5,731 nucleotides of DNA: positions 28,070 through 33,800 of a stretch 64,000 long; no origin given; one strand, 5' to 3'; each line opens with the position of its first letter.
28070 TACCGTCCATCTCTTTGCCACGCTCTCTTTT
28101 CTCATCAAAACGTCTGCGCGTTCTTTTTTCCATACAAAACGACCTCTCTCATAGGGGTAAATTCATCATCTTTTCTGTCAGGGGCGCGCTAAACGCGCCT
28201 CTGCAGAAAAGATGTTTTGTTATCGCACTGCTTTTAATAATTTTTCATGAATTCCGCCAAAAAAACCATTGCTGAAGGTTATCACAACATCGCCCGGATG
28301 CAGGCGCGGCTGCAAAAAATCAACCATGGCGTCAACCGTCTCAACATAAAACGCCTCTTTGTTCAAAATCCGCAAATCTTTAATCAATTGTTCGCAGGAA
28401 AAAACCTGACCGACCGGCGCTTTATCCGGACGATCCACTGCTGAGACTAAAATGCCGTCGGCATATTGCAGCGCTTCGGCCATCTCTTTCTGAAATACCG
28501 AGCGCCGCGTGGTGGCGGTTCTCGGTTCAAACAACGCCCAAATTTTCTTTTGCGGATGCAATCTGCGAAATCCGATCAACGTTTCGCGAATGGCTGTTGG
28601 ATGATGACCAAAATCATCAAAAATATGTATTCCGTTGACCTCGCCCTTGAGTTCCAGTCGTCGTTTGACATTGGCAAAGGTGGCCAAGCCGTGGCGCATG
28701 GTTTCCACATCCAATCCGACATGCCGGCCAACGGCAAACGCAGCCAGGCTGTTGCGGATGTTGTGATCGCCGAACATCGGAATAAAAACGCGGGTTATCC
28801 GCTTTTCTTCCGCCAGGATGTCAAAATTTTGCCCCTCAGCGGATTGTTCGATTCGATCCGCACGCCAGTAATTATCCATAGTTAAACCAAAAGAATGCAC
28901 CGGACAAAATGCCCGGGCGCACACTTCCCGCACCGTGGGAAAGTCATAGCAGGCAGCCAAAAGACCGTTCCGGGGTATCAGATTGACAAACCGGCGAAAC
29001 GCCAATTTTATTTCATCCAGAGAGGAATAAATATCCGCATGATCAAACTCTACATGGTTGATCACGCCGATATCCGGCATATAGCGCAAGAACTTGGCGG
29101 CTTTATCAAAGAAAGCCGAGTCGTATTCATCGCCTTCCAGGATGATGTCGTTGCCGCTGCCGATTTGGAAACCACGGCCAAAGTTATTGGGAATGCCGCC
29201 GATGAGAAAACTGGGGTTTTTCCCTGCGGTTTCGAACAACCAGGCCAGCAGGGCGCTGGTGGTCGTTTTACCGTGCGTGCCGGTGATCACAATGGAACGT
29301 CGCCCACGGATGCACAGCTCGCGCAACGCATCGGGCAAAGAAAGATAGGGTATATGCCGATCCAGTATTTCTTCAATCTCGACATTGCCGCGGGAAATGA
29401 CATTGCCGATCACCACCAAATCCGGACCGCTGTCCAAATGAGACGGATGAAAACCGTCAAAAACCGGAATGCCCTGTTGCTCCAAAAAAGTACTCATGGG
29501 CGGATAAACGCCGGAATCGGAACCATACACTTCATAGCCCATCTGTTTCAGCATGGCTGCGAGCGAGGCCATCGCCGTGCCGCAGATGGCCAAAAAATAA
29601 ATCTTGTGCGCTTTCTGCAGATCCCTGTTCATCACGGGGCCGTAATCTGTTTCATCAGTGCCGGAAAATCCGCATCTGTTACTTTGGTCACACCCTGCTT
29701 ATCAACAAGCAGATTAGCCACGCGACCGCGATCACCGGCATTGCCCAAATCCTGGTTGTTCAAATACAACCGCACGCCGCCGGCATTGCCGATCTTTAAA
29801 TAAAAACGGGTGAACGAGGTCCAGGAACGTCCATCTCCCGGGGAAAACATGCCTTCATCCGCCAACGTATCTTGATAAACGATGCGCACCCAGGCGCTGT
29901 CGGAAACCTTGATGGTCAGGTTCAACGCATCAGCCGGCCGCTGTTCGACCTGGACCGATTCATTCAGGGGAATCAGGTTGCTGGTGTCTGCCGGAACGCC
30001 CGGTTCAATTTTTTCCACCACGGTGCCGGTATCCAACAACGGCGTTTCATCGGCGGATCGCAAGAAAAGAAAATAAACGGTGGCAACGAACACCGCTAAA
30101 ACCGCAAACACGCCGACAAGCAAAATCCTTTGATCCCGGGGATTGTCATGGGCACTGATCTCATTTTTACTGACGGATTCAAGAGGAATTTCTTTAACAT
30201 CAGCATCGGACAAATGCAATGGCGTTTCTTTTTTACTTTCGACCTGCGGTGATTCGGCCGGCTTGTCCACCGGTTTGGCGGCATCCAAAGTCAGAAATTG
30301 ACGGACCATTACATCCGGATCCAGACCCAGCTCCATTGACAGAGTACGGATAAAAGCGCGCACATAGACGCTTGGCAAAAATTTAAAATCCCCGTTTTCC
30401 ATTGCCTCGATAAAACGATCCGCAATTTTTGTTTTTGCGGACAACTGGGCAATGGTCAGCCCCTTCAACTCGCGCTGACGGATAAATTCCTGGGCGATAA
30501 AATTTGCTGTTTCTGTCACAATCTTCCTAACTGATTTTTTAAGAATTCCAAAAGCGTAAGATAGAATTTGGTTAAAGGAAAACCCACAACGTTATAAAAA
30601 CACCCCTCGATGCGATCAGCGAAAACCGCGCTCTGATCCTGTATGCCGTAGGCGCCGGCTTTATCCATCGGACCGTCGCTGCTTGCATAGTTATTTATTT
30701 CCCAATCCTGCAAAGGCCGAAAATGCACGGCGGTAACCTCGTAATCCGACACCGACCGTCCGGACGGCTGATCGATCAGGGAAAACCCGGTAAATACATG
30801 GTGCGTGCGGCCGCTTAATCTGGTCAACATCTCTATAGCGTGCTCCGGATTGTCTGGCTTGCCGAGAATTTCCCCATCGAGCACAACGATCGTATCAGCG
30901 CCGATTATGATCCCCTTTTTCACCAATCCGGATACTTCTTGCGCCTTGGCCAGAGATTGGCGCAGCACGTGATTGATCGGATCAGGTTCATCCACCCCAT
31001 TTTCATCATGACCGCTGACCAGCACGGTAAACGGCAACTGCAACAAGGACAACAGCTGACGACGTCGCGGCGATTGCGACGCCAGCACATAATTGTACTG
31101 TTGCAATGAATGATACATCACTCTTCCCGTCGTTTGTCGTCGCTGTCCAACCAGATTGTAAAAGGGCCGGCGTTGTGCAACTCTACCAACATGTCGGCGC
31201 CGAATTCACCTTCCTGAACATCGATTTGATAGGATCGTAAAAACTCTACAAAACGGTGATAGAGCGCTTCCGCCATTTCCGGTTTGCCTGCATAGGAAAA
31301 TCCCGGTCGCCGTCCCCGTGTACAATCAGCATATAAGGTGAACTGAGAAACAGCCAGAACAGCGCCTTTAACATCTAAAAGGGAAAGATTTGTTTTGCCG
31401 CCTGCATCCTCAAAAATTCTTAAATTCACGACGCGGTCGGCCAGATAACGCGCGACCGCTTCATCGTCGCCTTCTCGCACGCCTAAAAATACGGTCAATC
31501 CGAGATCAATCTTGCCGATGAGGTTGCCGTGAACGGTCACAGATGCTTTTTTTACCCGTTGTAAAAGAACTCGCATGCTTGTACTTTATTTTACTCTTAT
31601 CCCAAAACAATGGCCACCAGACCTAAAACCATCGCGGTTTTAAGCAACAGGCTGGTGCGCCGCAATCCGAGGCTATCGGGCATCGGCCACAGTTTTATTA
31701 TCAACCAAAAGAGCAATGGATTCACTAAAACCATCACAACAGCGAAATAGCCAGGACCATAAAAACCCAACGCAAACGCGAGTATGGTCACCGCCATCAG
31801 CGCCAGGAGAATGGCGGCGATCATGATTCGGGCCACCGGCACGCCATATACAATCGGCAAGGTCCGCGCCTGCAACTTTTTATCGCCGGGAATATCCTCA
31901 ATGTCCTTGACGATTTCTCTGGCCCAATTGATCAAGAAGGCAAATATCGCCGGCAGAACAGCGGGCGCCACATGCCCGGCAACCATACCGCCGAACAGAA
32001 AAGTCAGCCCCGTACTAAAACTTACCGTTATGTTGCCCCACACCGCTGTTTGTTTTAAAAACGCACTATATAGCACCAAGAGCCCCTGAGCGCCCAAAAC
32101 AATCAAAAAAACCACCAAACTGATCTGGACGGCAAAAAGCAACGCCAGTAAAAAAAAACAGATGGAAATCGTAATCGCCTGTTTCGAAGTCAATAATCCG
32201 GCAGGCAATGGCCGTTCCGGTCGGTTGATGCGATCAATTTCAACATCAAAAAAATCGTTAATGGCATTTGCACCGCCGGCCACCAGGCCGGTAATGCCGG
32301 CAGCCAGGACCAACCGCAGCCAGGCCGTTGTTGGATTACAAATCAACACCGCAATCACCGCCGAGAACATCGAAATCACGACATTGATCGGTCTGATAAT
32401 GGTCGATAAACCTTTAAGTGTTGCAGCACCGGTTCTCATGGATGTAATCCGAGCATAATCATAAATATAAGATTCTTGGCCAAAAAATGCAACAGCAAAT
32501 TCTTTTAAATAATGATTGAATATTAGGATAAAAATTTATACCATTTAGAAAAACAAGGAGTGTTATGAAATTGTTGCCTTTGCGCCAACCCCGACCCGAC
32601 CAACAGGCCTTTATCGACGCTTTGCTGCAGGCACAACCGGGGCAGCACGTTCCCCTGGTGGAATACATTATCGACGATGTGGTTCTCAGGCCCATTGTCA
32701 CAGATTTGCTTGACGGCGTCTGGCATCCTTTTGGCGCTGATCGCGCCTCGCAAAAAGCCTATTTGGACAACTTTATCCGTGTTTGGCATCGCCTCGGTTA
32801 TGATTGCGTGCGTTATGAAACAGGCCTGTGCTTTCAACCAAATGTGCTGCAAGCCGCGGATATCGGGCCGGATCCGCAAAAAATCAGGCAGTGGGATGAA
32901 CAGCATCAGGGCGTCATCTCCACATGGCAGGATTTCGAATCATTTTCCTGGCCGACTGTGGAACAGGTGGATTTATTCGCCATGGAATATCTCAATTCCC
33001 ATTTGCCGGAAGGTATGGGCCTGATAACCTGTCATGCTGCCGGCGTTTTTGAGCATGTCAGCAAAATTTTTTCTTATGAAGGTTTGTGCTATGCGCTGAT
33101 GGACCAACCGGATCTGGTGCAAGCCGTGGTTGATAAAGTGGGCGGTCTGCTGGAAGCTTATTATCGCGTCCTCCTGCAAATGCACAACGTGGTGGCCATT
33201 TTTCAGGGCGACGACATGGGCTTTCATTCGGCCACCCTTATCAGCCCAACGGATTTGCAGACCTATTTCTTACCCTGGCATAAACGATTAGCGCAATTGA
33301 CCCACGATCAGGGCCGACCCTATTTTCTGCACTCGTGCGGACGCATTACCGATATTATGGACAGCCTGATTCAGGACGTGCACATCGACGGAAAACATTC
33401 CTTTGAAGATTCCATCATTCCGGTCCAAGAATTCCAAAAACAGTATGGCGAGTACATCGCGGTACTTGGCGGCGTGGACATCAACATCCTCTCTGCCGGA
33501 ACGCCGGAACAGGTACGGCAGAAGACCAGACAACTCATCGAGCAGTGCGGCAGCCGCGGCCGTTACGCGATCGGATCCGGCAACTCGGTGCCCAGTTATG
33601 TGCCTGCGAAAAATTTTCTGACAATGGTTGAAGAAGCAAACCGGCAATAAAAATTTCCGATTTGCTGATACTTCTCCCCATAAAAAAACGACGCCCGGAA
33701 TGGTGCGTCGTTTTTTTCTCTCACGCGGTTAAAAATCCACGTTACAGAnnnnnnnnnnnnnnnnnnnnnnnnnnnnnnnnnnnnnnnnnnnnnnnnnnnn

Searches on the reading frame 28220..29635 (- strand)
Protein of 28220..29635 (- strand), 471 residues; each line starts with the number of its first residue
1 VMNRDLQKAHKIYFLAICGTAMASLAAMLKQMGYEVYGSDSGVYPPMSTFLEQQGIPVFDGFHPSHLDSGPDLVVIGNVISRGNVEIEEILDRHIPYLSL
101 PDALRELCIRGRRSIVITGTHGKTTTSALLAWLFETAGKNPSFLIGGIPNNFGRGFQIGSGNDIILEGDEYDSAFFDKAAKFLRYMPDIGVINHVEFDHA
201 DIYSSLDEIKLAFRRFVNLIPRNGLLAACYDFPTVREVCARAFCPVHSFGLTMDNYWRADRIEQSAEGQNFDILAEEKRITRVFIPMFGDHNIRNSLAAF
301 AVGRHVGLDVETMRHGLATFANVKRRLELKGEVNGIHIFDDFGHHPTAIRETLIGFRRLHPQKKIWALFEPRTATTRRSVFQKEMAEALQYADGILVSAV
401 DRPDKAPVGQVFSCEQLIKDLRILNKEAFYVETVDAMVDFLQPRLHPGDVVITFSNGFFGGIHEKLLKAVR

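Call 5: search_protein_families(library=pfam, proteins=[window:28220-29635:-], max_evalue=0.01)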
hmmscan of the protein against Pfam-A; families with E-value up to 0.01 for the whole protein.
window:28220-29635:- (471 aa): 3 families
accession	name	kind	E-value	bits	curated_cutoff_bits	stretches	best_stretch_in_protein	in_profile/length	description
PF08245.18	Mur_ligase_M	-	2.2e-25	90.2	24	1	117-302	1-199/200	Mur ligase middle domain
PF01225.30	Mur_ligase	-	5.2e-19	68.8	21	1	11-108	1-91/95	Mur ligase family, catalytic domain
PF02875.26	Mur_ligase_C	-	3.4e-16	60.7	28.4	1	325-457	1-127/127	Mur ligase, glutamate ligase domain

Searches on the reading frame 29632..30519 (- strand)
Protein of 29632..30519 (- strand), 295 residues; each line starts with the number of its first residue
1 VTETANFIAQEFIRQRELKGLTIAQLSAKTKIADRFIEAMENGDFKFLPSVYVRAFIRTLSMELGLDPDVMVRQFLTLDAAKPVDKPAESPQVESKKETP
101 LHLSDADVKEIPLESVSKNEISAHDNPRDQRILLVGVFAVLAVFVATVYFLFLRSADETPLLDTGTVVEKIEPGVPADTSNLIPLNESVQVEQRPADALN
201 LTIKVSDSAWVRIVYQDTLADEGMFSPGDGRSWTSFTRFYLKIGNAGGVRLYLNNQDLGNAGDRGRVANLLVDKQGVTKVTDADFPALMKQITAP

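Call 5: search_protein_families(library=pfam, proteins=[window:29632-30519:-], max_evalue=0.01)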
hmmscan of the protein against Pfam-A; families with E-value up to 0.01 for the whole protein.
window:29632-30519:- (295 aa): 3 families
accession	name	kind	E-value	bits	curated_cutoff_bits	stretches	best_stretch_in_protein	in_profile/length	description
PF13413.12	HTH_25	-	9.9e-17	61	24.6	1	14-69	4-60/62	Helix-turn-helix domain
PF13464.11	RodZ_C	-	1.5e-11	44.5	23.9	1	202-270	1-71/72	RodZ C-terminal domain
PF12844.13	HTH_19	-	0.00033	21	30.2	1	16-69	8-56/64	Helix-turn-helix domain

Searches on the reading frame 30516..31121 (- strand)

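Call 80: search_protein_families(library=pfam, proteins=[window:30516-31121:-], max_evalue=0.0001)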
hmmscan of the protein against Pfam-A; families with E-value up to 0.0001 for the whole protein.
window:30516-31121:- (201 aa): 1 family
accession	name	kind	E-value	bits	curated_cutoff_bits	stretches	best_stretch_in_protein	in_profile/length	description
PF02545.19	Maf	-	6.2e-56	189.5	27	1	11-191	2-185/187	Maf-like protein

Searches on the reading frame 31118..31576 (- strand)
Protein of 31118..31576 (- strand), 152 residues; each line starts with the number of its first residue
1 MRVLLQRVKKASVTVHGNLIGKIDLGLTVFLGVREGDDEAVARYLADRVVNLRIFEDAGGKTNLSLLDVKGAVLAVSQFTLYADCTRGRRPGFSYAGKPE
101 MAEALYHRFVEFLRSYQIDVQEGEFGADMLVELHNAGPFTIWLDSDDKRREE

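Call 80: search_protein_families(library=pfam, proteins=[window:31118-31576:-], max_evalue=0.0001)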
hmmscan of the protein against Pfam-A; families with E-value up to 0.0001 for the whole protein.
window:31118-31576:- (152 aa): 1 family
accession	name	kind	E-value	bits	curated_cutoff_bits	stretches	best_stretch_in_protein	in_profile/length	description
PF02580.21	Tyr_Deacylase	-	1.7e-53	181.3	25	1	2-144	1-144/144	D-Tyr-tRNA(Tyr) deacylase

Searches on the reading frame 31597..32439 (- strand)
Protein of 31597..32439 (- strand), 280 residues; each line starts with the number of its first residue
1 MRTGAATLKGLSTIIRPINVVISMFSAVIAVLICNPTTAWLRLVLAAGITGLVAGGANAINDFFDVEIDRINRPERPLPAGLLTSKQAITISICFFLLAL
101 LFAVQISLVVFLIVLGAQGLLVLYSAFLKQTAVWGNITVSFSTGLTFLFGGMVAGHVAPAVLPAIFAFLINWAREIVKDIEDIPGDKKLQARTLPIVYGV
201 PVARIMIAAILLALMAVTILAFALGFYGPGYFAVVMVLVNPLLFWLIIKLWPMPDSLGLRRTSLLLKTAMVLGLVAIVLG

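Call 81: search_protein_families(library=pfam, proteins=[window:31597-32439:-], max_evalue=0.0001)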
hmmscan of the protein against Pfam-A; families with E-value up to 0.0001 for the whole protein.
window:31597-32439:- (280 aa): 1 family
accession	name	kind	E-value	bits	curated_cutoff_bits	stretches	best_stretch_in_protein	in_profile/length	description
PF01040.23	UbiA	-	2.4e-41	142.2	34.2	1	24-253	2-235/250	UbiA prenyltransferase family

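Call 107: search_protein_families(library=ncbifam, proteins=[window:31597-32439:-], max_evalue=0.00001)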
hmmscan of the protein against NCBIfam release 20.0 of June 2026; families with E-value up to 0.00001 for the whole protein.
window:31597-32439:- (280 aa): 19 families
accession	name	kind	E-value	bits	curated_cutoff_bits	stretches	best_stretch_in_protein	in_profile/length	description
NF009523.0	PRK12884.1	equivalog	1.2e-64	218.2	269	1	7-280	3-276/279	prenyltransferase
NF009521.0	PRK12882.1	equivalog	7.1e-61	205.9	296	1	6-280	3-276/280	geranylgeranylglycerol-phosphate geranylgeranyltransferase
NF009522.0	PRK12883.1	equivalog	9.6e-46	156.5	353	1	8-279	3-272/279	geranylgeranylglycerol-phosphate geranylgeranyltransferase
NF009513.0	PRK12872.1-3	equivalog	1.1e-39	136.7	288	1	15-279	19-292/293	prenyltransferase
NF009512.0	PRK12872.1-1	equivalog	2.7e-26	92.8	278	1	40-278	41-296/303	geranylgeranylglycerol-phosphate geranylgeranyltransferase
NF005742.0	PRK07566.1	equivalog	5.6e-24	84.8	313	1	14-241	34-272/315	chlorophyll synthase ChlG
TIGR01476.1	chlor_syn_BchG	subfamily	4.5e-20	72.3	212.3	1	18-241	13-243/283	(bacterio)chlorophyll synthase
NF035940.1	prenyl_rel_EboC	equivalog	6e-19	68.5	250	1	16-210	7-208/292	UbiA-like protein EboC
NF009058.0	PRK12392.1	subfamily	9.3e-15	54.5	494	1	26-242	35-267/333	bacteriochlorophyll c synthase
TIGR01473.1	cyoE_ctaB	equivalog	1.1e-13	51.7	210.3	1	16-246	8-246/281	heme o synthase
TIGR02056.1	ChlG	equivalog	1.1e-13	51.5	436.45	1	52-242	65-266/306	chlorophyll synthase ChlG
NF009525.0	PRK12887.1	equivalog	1.6e-12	47.4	226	1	19-245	31-272/310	homogentisate phytyltransferase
TIGR01475.1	ubiA_other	subfamily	2.3e-12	47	180.8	1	37-243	31-241/282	UbiA-like polyprenyltransferase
TIGR01474.1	ubiA_proteo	equivalog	7.7e-11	42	275.45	1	13-239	9-241/282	4-hydroxybenzoate octaprenyltransferase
NF003348.0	PRK04375.1-1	equivalog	1.3e-10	41.2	285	1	14-249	9-248/292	heme o synthase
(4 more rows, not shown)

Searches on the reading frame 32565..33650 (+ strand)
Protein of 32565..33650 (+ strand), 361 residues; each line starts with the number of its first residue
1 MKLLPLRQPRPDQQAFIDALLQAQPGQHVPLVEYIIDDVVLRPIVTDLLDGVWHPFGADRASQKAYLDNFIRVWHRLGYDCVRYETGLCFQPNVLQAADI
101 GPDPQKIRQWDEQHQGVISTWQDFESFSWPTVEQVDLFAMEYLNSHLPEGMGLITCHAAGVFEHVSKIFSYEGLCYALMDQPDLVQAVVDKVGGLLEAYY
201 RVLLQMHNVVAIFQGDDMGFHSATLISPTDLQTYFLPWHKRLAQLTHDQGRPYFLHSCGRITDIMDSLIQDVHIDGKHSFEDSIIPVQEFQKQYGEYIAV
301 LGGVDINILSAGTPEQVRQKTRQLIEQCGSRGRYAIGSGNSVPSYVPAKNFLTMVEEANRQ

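Call 81: search_protein_families(library=pfam, proteins=[window:32565-33650:+], max_evalue=0.0001)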
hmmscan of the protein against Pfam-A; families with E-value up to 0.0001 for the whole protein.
window:32565-33650:+ (361 aa): 1 family
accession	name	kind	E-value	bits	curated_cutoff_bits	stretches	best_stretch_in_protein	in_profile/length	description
PF01208.23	URO-D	-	2.5e-19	69.9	23.9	1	137-359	123-344/346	Uroporphyrinogen decarboxylase (URO-D)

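Call 107: search_protein_families(library=ncbifam, proteins=[window:32565-33650:+], max_evalue=0.00001)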
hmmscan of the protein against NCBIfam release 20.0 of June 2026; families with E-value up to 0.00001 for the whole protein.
window:32565-33650:+ (361 aa): 4 families
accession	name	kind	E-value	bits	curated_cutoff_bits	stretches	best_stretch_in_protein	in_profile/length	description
NF004889.0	PRK06252.1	subfamily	6.4e-16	58.3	244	1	158-359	145-334/340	methylcobalamin:coenzyme M methyltransferase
TIGR01463.1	mtaA_cmuA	subfamily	1.5e-14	54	235.4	1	159-358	145-335/340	MtaA/CmuA family methyltransferase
NF040654.1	MtaA_Meth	equivalog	4e-09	35.8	400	1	139-327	125-305/337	methylcobamide:CoM methyltransferase MtaA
NF041608.1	methylcob_mtaseMtbA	equivalog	1.5e-07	30.9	600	1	221-359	204-335/339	methylcobamide:CoM methyltransferase MtbA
